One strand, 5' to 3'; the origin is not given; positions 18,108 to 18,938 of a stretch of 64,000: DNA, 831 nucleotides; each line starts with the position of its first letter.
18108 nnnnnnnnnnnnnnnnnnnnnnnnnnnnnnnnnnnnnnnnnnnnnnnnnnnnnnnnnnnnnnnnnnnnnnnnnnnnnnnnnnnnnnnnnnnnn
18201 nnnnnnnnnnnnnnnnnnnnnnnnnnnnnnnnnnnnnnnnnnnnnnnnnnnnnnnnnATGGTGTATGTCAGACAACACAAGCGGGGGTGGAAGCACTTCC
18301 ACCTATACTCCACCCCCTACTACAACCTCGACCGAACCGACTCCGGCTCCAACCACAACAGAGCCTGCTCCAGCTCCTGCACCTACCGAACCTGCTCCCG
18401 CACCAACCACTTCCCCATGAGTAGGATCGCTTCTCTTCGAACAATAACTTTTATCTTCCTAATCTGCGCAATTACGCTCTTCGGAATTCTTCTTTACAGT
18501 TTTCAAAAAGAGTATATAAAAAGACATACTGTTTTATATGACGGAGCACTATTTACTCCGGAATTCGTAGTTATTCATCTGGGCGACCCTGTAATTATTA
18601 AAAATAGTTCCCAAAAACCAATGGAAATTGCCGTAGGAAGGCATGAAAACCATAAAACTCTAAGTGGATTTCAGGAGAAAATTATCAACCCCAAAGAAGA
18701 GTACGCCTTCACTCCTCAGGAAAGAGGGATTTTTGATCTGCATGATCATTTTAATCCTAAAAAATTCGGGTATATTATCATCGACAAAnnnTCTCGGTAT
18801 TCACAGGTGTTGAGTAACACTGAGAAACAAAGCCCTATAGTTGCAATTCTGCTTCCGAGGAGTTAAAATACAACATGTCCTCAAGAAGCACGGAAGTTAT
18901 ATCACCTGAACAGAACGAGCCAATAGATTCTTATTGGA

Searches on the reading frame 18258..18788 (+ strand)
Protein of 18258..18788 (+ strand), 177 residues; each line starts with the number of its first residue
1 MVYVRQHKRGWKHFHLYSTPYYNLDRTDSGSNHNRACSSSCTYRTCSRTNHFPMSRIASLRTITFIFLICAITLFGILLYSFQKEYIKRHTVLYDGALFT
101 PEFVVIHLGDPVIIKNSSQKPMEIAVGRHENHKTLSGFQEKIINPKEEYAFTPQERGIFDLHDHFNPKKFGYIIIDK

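Call 76: search_protein_families(library=pfam, proteins=[window:18258-18788:+], max_evalue=0.01)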
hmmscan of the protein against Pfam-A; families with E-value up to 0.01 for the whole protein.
window:18258-18788:+ (177 aa): 1 family
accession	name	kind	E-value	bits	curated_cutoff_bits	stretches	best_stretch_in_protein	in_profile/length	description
PF13473.12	Cupredoxin_1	-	0.0015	18.9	27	1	74-174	7-103/104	Cupredoxin-like domain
